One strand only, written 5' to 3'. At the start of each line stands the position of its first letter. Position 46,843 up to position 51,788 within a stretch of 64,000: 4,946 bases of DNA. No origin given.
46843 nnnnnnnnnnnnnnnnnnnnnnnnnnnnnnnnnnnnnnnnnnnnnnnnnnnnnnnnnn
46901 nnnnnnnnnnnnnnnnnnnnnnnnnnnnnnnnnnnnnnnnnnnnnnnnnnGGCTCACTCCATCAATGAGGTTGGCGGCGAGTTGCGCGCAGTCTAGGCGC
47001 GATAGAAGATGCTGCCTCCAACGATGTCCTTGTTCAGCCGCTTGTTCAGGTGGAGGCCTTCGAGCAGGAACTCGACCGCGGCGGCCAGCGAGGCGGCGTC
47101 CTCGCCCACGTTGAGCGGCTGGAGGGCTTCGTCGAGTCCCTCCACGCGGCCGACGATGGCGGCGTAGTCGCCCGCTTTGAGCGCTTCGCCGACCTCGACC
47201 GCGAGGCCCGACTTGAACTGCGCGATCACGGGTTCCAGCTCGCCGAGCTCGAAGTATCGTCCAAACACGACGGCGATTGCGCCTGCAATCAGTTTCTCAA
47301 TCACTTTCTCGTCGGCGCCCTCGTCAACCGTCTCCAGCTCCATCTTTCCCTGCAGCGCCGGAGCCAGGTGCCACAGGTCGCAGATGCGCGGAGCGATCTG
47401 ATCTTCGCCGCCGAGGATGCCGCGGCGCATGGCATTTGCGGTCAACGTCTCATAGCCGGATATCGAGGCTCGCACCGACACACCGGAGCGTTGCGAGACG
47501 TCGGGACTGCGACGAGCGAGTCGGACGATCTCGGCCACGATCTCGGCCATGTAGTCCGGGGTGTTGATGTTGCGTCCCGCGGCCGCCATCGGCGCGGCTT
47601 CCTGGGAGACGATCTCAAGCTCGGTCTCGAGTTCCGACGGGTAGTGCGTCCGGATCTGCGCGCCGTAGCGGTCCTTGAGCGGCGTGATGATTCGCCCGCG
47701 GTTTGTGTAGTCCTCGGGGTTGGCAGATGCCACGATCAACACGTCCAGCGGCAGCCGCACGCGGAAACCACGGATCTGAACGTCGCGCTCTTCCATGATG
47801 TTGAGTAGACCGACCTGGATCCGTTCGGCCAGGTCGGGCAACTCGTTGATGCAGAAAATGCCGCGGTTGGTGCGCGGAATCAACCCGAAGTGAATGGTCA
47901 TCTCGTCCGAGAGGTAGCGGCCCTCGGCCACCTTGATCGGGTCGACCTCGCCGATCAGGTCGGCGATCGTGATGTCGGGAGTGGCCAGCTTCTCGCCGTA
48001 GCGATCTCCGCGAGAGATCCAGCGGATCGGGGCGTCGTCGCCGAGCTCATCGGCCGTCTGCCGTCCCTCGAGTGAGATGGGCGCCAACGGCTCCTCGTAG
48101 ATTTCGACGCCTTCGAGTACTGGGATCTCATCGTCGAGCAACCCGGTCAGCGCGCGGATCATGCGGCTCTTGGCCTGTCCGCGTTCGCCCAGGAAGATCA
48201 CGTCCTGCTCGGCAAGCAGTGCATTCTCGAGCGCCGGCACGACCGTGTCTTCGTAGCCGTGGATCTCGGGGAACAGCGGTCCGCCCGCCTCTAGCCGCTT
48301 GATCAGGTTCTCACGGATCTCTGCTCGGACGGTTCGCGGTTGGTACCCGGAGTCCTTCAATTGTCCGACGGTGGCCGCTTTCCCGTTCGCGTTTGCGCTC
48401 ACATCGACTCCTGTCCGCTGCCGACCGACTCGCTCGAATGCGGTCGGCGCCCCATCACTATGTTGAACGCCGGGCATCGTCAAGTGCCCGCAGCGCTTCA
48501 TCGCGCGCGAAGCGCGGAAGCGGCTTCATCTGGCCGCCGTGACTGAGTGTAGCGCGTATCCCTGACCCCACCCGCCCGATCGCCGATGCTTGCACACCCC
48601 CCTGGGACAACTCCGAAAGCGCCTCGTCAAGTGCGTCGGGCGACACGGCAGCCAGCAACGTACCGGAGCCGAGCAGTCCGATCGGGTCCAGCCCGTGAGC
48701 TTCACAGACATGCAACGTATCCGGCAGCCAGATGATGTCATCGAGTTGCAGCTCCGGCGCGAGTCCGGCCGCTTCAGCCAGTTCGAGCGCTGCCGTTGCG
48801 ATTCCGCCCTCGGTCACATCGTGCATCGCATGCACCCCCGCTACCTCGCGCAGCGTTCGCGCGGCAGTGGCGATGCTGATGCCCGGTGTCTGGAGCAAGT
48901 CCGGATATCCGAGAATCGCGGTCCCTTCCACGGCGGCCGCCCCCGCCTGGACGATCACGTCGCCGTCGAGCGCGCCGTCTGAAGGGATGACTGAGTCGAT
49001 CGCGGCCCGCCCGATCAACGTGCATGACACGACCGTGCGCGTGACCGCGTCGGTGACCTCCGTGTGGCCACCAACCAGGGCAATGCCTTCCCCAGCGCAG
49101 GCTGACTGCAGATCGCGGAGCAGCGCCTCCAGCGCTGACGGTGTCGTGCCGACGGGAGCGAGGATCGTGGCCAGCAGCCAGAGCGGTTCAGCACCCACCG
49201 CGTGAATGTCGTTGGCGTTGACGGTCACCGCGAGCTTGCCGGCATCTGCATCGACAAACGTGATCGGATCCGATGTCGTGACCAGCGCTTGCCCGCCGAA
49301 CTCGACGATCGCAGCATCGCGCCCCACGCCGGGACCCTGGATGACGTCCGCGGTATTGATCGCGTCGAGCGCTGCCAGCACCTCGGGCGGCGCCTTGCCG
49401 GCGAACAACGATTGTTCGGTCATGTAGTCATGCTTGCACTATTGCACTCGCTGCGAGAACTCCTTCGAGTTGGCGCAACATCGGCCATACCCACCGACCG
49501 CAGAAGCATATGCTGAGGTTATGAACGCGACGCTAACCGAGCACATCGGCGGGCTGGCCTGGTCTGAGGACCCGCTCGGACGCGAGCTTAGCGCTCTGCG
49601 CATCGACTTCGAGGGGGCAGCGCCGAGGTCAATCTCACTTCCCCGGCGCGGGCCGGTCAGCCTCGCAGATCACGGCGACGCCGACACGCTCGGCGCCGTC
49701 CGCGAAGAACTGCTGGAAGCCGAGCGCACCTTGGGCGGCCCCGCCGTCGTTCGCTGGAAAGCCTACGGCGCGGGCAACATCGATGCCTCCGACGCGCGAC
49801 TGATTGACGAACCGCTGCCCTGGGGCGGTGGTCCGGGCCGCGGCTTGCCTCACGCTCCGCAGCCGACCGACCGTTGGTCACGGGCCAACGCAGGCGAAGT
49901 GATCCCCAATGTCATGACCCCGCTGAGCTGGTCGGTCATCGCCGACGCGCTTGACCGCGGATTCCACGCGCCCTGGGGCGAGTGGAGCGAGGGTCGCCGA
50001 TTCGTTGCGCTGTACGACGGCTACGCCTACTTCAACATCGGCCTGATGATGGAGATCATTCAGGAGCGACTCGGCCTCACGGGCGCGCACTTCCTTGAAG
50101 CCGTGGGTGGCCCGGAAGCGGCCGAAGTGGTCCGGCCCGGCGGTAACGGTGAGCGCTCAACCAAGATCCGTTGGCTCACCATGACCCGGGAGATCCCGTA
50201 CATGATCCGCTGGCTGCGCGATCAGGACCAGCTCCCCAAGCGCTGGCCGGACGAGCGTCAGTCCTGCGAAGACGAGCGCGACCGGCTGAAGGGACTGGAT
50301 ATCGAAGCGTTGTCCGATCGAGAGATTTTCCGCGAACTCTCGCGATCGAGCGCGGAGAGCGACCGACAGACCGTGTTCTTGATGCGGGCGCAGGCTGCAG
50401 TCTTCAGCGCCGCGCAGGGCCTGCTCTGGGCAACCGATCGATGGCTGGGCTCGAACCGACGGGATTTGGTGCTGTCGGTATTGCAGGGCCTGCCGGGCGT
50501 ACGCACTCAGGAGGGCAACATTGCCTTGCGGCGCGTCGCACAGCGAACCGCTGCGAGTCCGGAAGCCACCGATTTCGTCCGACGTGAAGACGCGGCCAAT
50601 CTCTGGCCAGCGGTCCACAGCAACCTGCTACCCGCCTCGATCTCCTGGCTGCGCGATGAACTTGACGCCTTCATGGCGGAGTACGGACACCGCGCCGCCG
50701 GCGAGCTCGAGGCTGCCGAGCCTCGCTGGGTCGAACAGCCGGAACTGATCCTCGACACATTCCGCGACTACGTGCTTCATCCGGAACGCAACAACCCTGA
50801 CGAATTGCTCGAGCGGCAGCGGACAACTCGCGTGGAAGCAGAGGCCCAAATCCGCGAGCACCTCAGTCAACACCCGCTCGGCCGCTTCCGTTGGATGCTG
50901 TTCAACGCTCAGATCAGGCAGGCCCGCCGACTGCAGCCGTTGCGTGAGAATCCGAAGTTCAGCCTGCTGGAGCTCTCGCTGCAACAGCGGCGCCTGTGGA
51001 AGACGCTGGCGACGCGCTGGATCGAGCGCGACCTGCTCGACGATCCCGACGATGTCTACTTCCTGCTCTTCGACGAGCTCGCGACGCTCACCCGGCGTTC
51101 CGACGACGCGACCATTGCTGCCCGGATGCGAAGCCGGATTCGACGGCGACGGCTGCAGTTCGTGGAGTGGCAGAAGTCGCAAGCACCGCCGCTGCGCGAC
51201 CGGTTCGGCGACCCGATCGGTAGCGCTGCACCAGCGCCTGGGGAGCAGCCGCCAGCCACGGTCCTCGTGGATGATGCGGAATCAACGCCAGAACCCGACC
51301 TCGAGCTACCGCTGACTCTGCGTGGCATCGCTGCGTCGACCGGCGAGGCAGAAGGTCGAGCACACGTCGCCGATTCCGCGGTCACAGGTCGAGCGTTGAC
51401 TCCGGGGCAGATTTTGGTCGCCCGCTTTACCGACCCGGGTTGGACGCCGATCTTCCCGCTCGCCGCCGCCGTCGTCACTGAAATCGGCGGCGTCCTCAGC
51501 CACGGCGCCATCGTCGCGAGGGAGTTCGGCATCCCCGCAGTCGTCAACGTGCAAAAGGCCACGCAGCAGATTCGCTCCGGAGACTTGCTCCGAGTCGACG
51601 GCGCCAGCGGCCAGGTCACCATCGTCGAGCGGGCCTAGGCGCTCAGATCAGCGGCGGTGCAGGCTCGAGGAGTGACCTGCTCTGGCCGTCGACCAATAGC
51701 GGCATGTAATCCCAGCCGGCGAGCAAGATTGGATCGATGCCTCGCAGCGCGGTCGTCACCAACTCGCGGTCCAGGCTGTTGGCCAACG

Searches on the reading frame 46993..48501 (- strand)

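Call 42: search_protein_families(library=pfam, proteins=[window:46993-48501:-], max_evalue=0.0001)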
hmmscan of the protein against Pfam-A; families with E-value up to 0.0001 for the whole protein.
window:46993-48501:- (502 aa): 2 families
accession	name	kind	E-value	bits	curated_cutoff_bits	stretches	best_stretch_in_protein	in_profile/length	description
PF07728.20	AAA_5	-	1.2e-06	29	22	0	166-278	26-138/139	AAA domain (dynein-related subfamily)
PF00158.32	Sigma54_activat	-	9.2e-05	22.6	20.2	0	204-262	85-143/168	Sigma-54 interaction domain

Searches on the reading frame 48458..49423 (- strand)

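Call 42: search_protein_families(library=pfam, proteins=[window:48458-49423:-], max_evalue=0.0001)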
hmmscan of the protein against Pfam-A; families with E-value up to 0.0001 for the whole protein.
window:48458-49423:- (321 aa): 2 families
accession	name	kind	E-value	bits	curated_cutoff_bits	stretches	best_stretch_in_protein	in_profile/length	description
PF00586.29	AIRS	-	2.3e-18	67.1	24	1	34-139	1-111/112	AIR synthase related protein, N-terminal domain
PF02769.27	AIRS_C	-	4.1e-15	56.7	23.1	1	188-288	55-148/156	AIR synthase related protein, C-terminal domain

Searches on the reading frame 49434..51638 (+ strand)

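Call 43: search_protein_families(library=pfam, proteins=[window:49434-51638:+], max_evalue=0.0001)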
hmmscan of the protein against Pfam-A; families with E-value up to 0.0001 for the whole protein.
window:49434-51638:+ (734 aa): 1 family
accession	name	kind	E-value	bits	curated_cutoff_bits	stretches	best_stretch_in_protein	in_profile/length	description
PF00391.29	PEP-utilizers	-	7.2e-26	90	23.1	1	656-726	2-72/72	PEP-utilising enzyme, mobile domain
